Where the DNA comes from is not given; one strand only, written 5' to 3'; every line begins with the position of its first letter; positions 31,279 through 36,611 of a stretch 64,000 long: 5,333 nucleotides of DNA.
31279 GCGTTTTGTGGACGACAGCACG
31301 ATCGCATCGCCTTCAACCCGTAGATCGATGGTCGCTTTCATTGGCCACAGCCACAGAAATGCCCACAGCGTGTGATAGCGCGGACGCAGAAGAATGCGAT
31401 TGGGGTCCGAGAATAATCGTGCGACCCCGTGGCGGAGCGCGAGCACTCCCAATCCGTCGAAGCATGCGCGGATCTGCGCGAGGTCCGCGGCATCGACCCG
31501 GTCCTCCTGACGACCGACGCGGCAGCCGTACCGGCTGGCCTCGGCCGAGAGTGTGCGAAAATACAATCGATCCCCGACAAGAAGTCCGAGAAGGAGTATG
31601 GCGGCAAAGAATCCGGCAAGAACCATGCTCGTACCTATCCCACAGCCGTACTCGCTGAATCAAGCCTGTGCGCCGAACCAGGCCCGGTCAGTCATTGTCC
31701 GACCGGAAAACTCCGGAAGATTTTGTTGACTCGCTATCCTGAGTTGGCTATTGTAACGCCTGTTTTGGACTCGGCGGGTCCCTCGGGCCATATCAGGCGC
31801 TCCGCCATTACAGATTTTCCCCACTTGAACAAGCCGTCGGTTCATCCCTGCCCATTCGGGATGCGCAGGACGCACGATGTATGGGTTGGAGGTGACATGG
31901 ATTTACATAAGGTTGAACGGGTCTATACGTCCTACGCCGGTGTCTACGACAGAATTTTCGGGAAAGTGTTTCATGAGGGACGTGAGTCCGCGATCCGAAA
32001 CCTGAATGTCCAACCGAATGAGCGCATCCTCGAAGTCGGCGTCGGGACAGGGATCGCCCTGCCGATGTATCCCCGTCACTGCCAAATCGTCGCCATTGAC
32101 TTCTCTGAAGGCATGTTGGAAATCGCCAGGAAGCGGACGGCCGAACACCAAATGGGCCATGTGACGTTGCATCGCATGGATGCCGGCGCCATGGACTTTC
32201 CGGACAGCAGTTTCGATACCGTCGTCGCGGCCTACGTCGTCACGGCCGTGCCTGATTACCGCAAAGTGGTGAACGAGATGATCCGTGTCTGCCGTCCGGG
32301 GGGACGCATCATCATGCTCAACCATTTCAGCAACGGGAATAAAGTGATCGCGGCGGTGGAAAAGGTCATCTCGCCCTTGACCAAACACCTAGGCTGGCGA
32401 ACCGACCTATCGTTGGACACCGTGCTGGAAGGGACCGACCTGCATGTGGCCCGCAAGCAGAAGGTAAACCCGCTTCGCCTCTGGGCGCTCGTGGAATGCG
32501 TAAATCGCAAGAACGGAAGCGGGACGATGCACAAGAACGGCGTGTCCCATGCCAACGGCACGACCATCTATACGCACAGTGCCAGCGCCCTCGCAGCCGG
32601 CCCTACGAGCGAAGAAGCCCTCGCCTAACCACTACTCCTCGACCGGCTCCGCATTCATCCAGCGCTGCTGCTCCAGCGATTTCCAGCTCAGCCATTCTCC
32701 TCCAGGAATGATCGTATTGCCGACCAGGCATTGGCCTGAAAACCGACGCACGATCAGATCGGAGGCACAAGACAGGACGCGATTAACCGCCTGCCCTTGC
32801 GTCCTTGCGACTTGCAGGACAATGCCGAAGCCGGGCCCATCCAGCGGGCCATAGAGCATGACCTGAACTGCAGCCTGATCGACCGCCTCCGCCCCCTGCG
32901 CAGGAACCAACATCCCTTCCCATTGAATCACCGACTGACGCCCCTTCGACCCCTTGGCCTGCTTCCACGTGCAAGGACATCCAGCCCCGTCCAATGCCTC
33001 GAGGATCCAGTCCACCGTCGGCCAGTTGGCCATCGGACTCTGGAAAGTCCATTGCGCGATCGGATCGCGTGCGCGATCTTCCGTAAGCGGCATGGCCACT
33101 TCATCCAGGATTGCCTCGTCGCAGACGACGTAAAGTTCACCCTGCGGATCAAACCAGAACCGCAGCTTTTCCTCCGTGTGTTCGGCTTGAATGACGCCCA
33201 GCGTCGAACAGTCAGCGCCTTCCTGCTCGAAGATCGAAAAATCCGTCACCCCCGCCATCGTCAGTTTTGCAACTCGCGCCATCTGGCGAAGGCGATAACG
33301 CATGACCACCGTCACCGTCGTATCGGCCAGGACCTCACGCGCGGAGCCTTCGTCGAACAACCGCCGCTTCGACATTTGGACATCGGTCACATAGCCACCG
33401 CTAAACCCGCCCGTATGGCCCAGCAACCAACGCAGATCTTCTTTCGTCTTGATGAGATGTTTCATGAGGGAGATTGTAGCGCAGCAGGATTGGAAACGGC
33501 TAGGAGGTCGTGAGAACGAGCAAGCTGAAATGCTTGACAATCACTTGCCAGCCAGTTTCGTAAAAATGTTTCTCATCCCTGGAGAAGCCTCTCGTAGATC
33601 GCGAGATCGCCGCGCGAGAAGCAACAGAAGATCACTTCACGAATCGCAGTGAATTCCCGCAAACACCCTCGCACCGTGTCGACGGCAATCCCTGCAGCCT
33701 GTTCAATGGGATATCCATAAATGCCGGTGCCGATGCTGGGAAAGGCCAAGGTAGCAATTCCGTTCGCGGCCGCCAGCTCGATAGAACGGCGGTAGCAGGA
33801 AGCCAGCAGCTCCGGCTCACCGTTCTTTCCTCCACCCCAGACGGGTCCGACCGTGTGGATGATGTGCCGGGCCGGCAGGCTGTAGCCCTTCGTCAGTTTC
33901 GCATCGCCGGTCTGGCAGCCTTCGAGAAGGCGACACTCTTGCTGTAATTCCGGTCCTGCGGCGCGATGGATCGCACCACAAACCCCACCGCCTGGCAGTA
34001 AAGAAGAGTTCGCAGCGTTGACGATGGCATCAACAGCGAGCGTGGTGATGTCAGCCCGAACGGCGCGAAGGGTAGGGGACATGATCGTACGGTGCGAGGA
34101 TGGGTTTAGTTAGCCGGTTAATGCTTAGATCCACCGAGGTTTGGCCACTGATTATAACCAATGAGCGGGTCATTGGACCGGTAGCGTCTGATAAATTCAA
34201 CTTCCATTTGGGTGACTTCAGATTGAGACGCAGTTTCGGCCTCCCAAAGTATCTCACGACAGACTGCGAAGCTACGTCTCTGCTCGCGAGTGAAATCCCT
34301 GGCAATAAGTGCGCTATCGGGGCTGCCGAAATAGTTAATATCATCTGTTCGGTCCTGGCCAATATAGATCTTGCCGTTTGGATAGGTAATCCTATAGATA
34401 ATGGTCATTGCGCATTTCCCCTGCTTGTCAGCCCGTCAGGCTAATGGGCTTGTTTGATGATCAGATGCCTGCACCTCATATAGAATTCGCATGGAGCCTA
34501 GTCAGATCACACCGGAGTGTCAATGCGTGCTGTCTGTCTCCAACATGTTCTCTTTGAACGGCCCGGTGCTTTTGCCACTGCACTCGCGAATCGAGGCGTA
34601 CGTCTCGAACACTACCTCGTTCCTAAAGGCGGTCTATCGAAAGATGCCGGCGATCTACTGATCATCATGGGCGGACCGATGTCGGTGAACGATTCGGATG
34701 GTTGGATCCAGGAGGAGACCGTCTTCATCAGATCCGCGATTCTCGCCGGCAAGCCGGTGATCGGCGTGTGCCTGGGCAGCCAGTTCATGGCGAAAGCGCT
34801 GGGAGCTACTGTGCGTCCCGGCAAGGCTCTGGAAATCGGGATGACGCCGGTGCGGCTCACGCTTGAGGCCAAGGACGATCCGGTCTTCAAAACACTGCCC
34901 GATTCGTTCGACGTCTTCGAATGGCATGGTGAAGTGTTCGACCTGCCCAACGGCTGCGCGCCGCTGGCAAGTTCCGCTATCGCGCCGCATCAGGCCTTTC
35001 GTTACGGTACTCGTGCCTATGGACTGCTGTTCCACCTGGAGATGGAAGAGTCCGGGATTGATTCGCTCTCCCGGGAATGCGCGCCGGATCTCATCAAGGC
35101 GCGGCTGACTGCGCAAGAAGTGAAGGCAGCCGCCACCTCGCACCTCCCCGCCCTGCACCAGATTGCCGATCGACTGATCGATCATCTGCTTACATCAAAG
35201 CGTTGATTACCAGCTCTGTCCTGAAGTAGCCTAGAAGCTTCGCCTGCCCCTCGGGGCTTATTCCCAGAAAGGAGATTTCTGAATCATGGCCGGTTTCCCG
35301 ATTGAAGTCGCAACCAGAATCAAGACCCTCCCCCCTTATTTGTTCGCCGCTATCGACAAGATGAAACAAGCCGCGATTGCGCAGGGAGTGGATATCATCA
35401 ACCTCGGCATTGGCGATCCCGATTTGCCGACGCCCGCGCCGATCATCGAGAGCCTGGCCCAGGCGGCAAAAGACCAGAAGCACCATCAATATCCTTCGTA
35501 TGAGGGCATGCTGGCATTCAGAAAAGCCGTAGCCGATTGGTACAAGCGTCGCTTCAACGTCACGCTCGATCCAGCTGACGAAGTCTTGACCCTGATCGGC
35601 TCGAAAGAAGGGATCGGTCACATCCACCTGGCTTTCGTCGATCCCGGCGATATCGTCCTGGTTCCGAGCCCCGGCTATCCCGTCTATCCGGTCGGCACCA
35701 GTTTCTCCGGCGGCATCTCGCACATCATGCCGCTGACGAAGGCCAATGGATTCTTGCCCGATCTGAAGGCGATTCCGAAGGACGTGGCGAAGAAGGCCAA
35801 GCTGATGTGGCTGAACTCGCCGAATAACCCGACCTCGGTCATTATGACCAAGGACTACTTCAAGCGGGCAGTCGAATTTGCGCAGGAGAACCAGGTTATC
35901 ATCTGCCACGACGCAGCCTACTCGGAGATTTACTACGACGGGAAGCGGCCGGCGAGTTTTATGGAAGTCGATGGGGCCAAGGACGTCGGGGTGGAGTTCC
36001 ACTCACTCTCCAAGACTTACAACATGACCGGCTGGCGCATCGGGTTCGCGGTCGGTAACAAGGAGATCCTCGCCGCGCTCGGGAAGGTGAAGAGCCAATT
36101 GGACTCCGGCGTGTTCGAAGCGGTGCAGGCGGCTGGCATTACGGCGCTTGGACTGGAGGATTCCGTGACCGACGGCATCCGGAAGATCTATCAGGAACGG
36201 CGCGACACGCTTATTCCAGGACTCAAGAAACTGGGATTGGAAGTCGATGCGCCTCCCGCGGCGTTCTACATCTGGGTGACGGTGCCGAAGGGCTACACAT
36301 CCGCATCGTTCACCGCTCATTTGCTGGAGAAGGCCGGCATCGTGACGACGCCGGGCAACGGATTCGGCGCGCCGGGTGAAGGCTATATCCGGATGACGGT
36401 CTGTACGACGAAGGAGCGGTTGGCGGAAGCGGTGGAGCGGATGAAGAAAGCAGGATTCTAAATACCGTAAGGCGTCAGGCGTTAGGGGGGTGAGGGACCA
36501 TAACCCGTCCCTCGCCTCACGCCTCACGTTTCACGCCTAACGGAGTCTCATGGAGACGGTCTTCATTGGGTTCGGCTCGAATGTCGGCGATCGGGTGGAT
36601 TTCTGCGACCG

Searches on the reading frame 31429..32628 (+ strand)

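Call 48: search_protein_families(library=pfam, proteins=[window:31429-32628:+], max_evalue=0.00001)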
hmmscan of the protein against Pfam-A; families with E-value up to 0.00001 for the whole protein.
window:31429-32628:+ (399 aa): 8 families
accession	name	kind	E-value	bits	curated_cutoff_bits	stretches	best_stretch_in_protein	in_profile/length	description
PF08241.18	Methyltransf_11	-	4.3e-22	79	21.2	1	201-296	1-95/95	Methyltransferase domain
PF13649.12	Methyltransf_25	-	2.7e-21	76.5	27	1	200-292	1-97/97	Methyltransferase domain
PF13847.12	Methyltransf_31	-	2.5e-18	66.6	27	1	196-300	3-113/145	Methyltransferase domain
PF01209.24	Ubie_methyltran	-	5.6e-17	62.3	20.1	1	161-299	8-154/233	ubiE/COQ5 methyltransferase family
PF08242.18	Methyltransf_12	-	2.2e-15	57.6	30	1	201-294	1-98/98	Methyltransferase domain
PF13489.12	Methyltransf_23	-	3.5e-10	40.3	27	1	195-298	21-118/164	Methyltransferase domain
PF01135.25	PCMT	-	1.4e-06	28.7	20.3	1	190-312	67-186/210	Protein-L-isoaspartate(D-aspartate) O-methyltransferase (PCMT)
PF07021.18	MetW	-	6.4e-06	26.4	21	1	194-290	11-104/193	Methionine biosynthesis protein MetW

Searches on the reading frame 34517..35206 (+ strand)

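Call 48: search_protein_families(library=pfam, proteins=[window:34517-35206:+], max_evalue=0.00001)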
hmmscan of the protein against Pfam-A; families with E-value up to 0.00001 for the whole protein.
window:34517-35206:+ (229 aa): 1 family
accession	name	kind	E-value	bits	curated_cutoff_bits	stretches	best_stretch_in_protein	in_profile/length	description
PF00117.34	GATase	-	1.8e-17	64.1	22.8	1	23-177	17-174/190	Glutamine amidotransferase class-I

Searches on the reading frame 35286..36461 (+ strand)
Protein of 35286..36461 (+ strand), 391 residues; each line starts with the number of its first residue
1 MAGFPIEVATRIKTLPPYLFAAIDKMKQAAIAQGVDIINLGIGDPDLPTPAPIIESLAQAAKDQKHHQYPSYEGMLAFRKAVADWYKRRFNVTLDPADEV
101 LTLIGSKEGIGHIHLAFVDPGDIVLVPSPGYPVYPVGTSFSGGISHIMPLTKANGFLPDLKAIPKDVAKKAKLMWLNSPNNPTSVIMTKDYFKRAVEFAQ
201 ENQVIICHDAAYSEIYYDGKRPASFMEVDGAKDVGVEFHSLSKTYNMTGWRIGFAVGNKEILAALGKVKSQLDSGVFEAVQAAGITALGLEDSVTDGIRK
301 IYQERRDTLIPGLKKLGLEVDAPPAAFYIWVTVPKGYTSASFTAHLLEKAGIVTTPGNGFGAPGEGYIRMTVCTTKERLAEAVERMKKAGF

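Call 48: search_protein_families(library=pfam, proteins=[window:35286-36461:+], max_evalue=0.00001)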
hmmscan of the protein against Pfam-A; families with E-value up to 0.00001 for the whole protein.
window:35286-36461:+ (391 aa): 1 family
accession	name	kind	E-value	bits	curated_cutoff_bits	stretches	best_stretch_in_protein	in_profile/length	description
PF00155.27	Aminotran_1_2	-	2.1e-67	228.3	19.7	1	36-385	2-360/361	Aminotransferase class I and II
